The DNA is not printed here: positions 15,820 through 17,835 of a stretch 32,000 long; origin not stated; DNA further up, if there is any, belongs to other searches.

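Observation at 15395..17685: Sco1/SenC plus cytochrome c::periplasmic-binding-protein fusion, translationally coupled and embedded in the polysaccharide export module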

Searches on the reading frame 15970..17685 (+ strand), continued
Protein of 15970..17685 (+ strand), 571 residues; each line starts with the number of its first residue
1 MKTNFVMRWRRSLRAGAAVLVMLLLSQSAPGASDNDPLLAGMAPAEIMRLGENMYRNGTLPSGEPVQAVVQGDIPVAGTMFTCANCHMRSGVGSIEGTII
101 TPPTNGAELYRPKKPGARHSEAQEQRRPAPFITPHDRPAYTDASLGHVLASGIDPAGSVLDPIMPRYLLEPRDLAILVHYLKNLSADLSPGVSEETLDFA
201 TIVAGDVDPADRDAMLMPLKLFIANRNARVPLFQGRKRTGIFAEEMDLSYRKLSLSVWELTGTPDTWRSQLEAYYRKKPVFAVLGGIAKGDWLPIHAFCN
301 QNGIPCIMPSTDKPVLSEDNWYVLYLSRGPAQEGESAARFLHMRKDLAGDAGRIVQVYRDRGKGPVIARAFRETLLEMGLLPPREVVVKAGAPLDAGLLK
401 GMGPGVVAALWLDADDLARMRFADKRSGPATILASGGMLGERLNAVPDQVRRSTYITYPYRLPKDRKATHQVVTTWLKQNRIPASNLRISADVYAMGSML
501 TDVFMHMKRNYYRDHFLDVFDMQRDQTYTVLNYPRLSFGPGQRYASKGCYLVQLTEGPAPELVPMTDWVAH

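Call 24: predict_structure(alignment_id=A1)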
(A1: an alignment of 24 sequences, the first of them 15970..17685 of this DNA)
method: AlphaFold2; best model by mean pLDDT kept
length: 571 residues; sequences in the alignment: 24
mean_pLDDT: 80.6   pTM: 0.78
mean pLDDT of the five models: 80.6, 79.7, 78.7, 78.3, 77.6
residues with pLDDT >= 90: 214; 70-90: 238; 50-70: 81; < 50: 38
segments of 3 or more residues with pLDDT < 50: 27-33, 82-104, 115-118
pLDDT, mean of each block of 10 residues (from residue 1): 63 81 59 67 89 81 87 72 40 32 59 57 66 68 88 82 80 91 78 92 94 96 92 71 59 95 94 97 91 90 89 73 85 92 78 84 93 92 91 74 79 90 61 92 89 92 89 95 94 91 77 80 77 77 78 91 83 38
secondary structure, 60 per line:
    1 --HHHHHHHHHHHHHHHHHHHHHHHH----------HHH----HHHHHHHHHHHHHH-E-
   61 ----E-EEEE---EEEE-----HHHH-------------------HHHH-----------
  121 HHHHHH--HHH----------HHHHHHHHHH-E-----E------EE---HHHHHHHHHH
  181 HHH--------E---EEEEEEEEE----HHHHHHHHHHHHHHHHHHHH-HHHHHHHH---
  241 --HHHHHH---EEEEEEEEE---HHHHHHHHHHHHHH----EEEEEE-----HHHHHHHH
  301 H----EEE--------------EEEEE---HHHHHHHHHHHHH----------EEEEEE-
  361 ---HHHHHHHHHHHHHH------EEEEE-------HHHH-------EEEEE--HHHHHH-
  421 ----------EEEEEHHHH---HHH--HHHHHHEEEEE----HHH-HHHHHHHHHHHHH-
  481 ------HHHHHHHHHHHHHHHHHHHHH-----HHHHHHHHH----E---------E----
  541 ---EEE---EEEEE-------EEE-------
elements in order: H3-26 H44-57 E67-70 E74-77 H83-86 H106-109 H121-126 H142-151 H171-183 E196-204 H209-228 H230-237 H243-248 E252-260 H264-277 E282-287 H293-301 E306-308 E323-327 H331-343 E354-359 H364-377 E384-388 H396-399 E407-411 H414-419 E431-435 H436-439 H448-453 E454-458 H467-479 H487-507 H513-521 E544-546 E550-554 E562-564

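Call 27: search_protein_families(library=pfam, proteins=[L001:8194-9204:+, L001:6008-6319:+, L003:13199-18979:+, L020:12544-16392:+, L015:4106-5509:-, L008:7889-9793:-, L010:9924-11150:+, L020:11779-12471:+, L010:4276-6066:-], max_evalue=0.01)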
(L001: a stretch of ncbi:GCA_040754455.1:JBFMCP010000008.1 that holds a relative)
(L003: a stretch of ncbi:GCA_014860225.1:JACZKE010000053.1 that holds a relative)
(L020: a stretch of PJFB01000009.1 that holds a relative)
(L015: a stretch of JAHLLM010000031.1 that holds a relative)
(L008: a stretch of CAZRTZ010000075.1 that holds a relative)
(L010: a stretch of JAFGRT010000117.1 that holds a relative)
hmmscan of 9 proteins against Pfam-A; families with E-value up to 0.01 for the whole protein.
L001:8194-9204:+ (336 aa): 0 families

L001:6008-6319:+ (103 aa): 0 families

L003:13199-18979:+ (1926 aa): 3 families
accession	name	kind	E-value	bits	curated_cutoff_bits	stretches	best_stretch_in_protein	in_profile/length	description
PF17210.9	SdrD_B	-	1.4e-10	41.8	29.7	2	964-1010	28-76/112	SdrD B-like domain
PF13229.12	Beta_helix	-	6.4e-06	26.3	25.9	2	1359-1530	2-140/158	Right handed beta helix region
PF13620.12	CarboxypepD_reg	-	0.0081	16.9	32.3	0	965-997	19-53/82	Carboxypeptidase regulatory-like domain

L020:12544-16392:+ (1282 aa): 3 families
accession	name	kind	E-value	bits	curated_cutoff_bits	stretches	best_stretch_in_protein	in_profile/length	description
PF13517.12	FG-GAP_3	-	9.1e-13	49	26.9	2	1141-1195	1-58/61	FG-GAP-like repeat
PF07731.20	Cu-oxidase_2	-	2.3e-09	37.6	20.4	1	860-928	37-108/137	Multicopper oxidase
PF01839.29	FG-GAP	-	0.00032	20.9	22.1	0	1046-1061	5-20/37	FG-GAP repeat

L015:4106-5509:- (467 aa): 13 families
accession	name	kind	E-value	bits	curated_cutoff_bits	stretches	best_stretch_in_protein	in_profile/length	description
PF00158.32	Sigma54_activat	-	5.6e-68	228.3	20.2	1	154-320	1-167/168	Sigma-54 interaction domain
PF25601.1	AAA_lid_14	-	7.4e-26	90.2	27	1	327-405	2-80/87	AAA+ ATPase lid domain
PF14532.12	Sigma54_activ_2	-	3.7e-17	63.3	25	1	158-325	4-138/138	Sigma-54 interaction domain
PF02954.25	HTH_8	-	4.3e-10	39.6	22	1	427-461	6-40/42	Bacterial regulatory protein, Fis family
PF00989.32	PAS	-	1.5e-05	25.4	22.6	1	10-52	2-44/113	PAS fold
PF08448.16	PAS_4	-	3.2e-05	24.6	23.1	1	17-68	3-48/110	PAS fold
PF07728.20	AAA_5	-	0.00018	22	22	1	177-296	1-123/139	AAA domain (dynein-related subfamily)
PF13188.13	PAS_8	-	0.00068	19.9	21.8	1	9-62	1-51/65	PAS domain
PF00004.35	AAA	-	0.0013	19.6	21.2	1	178-307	1-123/131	ATPase family associated with various cellular activities (AAA)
PF13426.13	PAS_9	-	0.0013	19.4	27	1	19-137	1-102/103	PAS domain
PF20432.4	Xre-like-HTH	-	0.0021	18.7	25.8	0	430-466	14-50/63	Antitoxin Xre-like helix-turn-helix domain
PF07724.20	AAA_2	-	0.0021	18.6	27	0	178-294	6-123/166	AAA domain (Cdc48 subfamily)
PF01078.27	Mg_chelatase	-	0.0031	17.4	20.3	0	233-273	93-133/207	Magnesium chelatase, subunit ChlI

L008:7889-9793:- (634 aa): 0 families

L010:9924-11150:+ (408 aa): 0 families

L020:11779-12471:+ (230 aa): 2 families
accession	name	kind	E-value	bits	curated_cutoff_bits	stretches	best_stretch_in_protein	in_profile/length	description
PF00254.34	FKBP_C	-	1.5e-28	99.4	21.1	1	130-217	4-94/94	FKBP-type peptidyl-prolyl cis-trans isomerase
PF01346.23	FKBP_N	-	6.1e-09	37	22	1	28-119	2-94/97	Domain amino terminal to FKBP-type peptidyl-prolyl isomerase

L010:4276-6066:- (596 aa): 2 families
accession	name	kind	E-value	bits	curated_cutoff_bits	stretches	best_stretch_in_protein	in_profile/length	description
PF00082.27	Peptidase_S8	-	2.6e-47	162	21.8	1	171-445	1-288/288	Subtilase family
PF11617.13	Cu-binding_MopE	-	4.1e-11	43.4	27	1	483-510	1-27/30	Putative metal-binding motif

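Call 28: fold_search(model_id=the predicted structure, library=pdb)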
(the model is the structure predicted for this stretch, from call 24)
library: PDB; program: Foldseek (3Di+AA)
matches with E <= 10: 1598; with E <= 0.001: 900
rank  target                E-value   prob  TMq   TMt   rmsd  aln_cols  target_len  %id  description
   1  4q6w_B                5.1e-13  1.00  0.43  0.60   6.5       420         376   14  Crystal Structure of Periplasmic Binding Protein type 1 from Bordetella pertussis Tohama I complexed with 3-Hydroxy Be (released 2014-07-02)
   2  4obb_A                5.3e-13  1.00  0.37  0.53   8.4       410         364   12  The crystal structure of a solute-binding protein from Anabaena variabilis ATCC 29413 in complex with (3S)-3-methyl-2- (released 2014-03-19)
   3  4nv3_A                6.0e-13  1.00  0.40  0.56   7.3       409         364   12  The crystal structure of a solute-binding protein (N280D mutant) from Anabaena variabilis ATCC 29413 in complex with v (released 2013-12-11)
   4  3hut                  7.5e-13  1.00  0.48  0.73   4.7       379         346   14  Crystal structure of a putative branched-chain amino acid ABC transporter from Rhodospirillum rubrum (released 2009-06-30)
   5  4q6w_A                7.9e-13  1.00  0.43  0.61   6.3       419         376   14  Crystal Structure of Periplasmic Binding Protein type 1 from Bordetella pertussis Tohama I complexed with 3-Hydroxy Be (released 2014-07-02)
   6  3td9                  1.3e-12  1.00  0.40  0.60   7.6       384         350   14  Crystal structure of a Leucine binding protein LivK (TM1135) from Thermotoga maritima MSB8 at 1.90 A resolution (released 2011-09-07)
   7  4n03                  1.7e-12  1.00  0.38  0.51   8.2       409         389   13  Fatty acid ABC transporter substrate-binding protein from Thermomonospora curvata (released 2013-10-16)
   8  4mpt_A                3.0e-12  1.00  0.43  0.61   6.1       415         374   13  Crystal Structure of Periplasmic binding Protein Type 1 from Bordetella pertussis Tohama I (released 2013-12-11)
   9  4gnr                  3.2e-12  1.00  0.41  0.60   6.5       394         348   14  1.0 Angstrom resolution crystal structure of the branched-chain amino acid transporter substrate binding protein LivJ fr (released 2012-09-05)
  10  4zpj                  4.5e-12  1.00  0.44  0.64   6.2       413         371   15  ABC transporter substrate-binding protein from Sphaerobacter thermophilus (released 2015-05-20)
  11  4n0q_B                1.2e-11  1.00  0.39  0.59   7.3       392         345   14  Crystal Structure of an ABC transporter, substrate-binding protein from Brucella melitensis 16M in complex with L-Leuc (released 2013-11-06)
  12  8wch_A                1.4e-11  1.00  0.44  0.59   6.7       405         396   12  Crystal structure of SAR11_0655 bound to a co-purified ligand, L-pyroglutamate (released 2024-07-17)
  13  3ipc                  2.3e-11  1.00  0.42  0.62   6.6       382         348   13  Structure of ATU2422-GABA F77A mutant receptor in complex with leucine (released 2010-07-14)
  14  7ylt_D                2.8e-11  1.00  0.41  0.61   7.8       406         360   13  Structure of a bacteria protein (released 2023-06-14)
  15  3lkb_A                2.8e-11  1.00  0.41  0.56   7.3       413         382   11  Crystal structure of a branched chain amino acid ABC transporter from Thermus thermophilus with bound valine (released 2010-02-09)
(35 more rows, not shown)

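Call 29: find_encoding_contigs(protein=P0008, flank=10000, max_places=1)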
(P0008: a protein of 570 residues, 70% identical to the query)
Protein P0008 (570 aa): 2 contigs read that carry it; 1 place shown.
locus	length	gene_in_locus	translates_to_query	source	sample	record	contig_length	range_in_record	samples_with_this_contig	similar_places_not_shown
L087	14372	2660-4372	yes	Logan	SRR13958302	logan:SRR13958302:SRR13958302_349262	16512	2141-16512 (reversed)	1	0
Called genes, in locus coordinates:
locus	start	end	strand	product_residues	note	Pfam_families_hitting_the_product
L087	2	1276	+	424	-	?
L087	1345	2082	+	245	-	PF02706:Wzz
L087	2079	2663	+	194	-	PF00578:AhpC-TSA, PF02630:SCO1-SenC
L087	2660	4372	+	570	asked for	-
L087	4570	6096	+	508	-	PF14052:Caps_assemb_Wzi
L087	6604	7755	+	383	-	PF00953:Glycos_transf_4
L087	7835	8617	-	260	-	PF02634:FdhD-NarQ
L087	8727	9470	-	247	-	-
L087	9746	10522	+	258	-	PF13557:Phenol_MetA_deg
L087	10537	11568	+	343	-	PF01891:CbiM, PF13190:PDGLE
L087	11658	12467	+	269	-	PF02361:CbiQ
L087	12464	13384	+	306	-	PF00005:ABC_tran, PF02463:SMC_N (weak), PF13304:AAA_21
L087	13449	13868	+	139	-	PF01402:RHH_1, PF08753:NikR_C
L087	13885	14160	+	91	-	PF26551:DUF8180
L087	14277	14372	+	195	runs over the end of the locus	PF02663:FmdE, PF01258:zf-dskA_traR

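Call 30: find_encoding_contigs(protein=P0012, flank=10000, max_places=1)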
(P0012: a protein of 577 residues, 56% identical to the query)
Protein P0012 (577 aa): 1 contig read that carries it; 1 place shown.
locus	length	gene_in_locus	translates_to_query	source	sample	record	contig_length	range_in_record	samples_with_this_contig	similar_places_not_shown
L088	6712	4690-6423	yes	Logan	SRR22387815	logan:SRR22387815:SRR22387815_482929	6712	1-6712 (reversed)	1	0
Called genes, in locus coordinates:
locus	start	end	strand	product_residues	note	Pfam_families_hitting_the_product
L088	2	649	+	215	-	?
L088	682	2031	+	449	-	PF07732:Cu-oxidase_3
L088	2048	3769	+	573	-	PF00394:Cu-oxidase (faint)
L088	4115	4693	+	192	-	PF00578:AhpC-TSA, PF02630:SCO1-SenC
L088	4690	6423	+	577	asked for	PF13458:Peripla_BP_6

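Call 31: find_encoding_contigs(protein=P0022, flank=10000, max_places=1)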
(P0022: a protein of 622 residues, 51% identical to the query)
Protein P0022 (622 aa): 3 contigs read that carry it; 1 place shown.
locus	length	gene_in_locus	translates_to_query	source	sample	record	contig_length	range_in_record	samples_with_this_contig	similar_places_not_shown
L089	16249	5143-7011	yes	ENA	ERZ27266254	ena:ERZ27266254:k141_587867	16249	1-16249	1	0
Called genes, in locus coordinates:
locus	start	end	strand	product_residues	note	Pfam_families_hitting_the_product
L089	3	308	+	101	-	?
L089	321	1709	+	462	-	PF07731:Cu-oxidase_2 (faint), PF07732:Cu-oxidase_3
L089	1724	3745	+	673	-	PF00394:Cu-oxidase (weak)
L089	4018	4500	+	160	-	-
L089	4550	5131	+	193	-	PF00578:AhpC-TSA, PF02630:SCO1-SenC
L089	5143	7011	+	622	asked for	-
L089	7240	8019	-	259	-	-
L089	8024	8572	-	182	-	PF10741:T2SSM_b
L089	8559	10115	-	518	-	PF11104:PilM_2 (weak), PF05137:PilN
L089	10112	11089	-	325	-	PF21687:T2SSK_1st, PF00633:HHH (faint), PF12836:HHH_3 (weak), PF03934:T2SSK (weak)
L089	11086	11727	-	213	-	PF07963:N_methyl (weak)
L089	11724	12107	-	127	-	PF07963:N_methyl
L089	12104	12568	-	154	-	PF07963:N_methyl (weak)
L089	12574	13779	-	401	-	PF28597:T2SSF_N, PF00482:T2SSF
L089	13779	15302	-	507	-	PF05157:MshEN, PF00437:T2SSE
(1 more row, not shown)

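Call 42: search_protein_families(library=pfam, proteins=[L034:3419-5071:+, L034:5084-7606:+, L034:7572-8798:+, L034:8743-9630:+, L034:9585-11069:+, L034:11066-12424:+, L034:12363-13262:+, L026:2379-3446:-, L026:6380-7978:-, L026:7926-8693:-], max_evalue=0.001)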
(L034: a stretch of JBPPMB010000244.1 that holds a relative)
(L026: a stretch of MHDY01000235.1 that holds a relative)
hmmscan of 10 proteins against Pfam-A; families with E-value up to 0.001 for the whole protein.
L034:3419-5071:+ (550 aa): 1 family
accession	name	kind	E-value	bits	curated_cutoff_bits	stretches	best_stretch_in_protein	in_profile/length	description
PF14052.12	Caps_assemb_Wzi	-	2.2e-92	310.5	30.1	1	176-538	19-390/392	Capsule assembly protein Wzi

L034:5084-7606:+ (840 aa): 3 families
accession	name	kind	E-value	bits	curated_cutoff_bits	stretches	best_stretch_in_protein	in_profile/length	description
PF10531.15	SLBB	-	4.6e-50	167.7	27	5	225-271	2-50/55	SLBB domain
PF22461.2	SLBB_2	-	1.4e-28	99.2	27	1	225-301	3-79/79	SLBB domain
PF02563.21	Poly_export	-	2e-21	76.4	28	1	143-217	2-76/77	Polysaccharide biosynthesis/export protein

L034:7572-8798:+ (408 aa): 2 families
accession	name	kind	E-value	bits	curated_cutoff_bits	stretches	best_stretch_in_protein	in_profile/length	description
PF02706.20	Wzz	-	5.2e-10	39.9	25.5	1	25-94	2-63/91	Chain length determinant protein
PF13807.11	GNVR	-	9e-09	35.6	27.7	1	306-382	3-79/82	G-rich domain on putative tyrosine kinase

L034:8743-9630:+ (295 aa): 6 families
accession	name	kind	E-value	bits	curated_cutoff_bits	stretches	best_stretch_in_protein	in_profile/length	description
PF08241.18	Methyltransf_11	-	2.3e-16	60.6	21.2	1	62-151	1-95/95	Methyltransferase domain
PF13847.12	Methyltransf_31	-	9.6e-15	55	27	1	56-155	2-113/145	Methyltransferase domain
PF13489.12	Methyltransf_23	-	1.9e-13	50.9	27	1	54-211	19-161/164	Methyltransferase domain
PF13649.12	Methyltransf_25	-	7.6e-13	49.4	27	1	61-147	1-97/97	Methyltransferase domain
PF07021.18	MetW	-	4.4e-12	46.5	21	1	47-214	3-165/193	Methionine biosynthesis protein MetW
PF08242.18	Methyltransf_12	-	6.3e-11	43.3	30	1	62-149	1-98/98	Methyltransferase domain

L034:9585-11069:+ (494 aa): 2 families
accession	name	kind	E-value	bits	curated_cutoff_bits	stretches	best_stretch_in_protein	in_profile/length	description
PF13440.11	Polysacc_synt_3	-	1.9e-08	34.4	23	1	51-282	6-232/293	Polysaccharide biosynthesis protein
PF01943.22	Polysacc_synt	-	2.6e-07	30.8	28.2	1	25-286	4-266/274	Polysaccharide biosynthesis protein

L034:11066-12424:+ (452 aa): 1 family
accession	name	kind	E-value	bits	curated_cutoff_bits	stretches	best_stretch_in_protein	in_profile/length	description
PF04932.20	Wzy_C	-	1.4e-10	41.6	31.7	1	231-362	3-149/149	O-Antigen ligase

L034:12363-13262:+ (299 aa): 3 families
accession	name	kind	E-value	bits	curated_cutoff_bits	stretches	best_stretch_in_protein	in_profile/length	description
PF05050.19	Methyltransf_21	-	1.8e-18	67.7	22.7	1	110-276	1-173/173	Methyltransferase FkbM domain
PF05575.17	V_cholerae_RfbT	-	1.3e-07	31.6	27.9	1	96-269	71-247/286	Vibrio cholerae RfbT protein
PF02475.24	TRM5-TYW2_MTfase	-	2e-07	31.5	28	1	105-157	37-91/164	TRM5/TYW2 methyltransferase domain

L026:2379-3446:- (355 aa): 0 families

L026:6380-7978:- (532 aa): 1 family
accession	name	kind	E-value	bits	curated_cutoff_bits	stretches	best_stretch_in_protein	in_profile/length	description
PF14052.12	Caps_assemb_Wzi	-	4.3e-90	303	30.1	1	156-516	16-386/392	Capsule assembly protein Wzi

L026:7926-8693:- (255 aa): 2 families
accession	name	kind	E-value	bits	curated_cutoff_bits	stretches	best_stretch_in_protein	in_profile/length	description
PF02706.20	Wzz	-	3.8e-08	34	25.5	1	25-119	2-86/91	Chain length determinant protein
PF13807.11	GNVR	-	1.5e-05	25.3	27.7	1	203-247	35-79/82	G-rich domain on putative tyrosine kinase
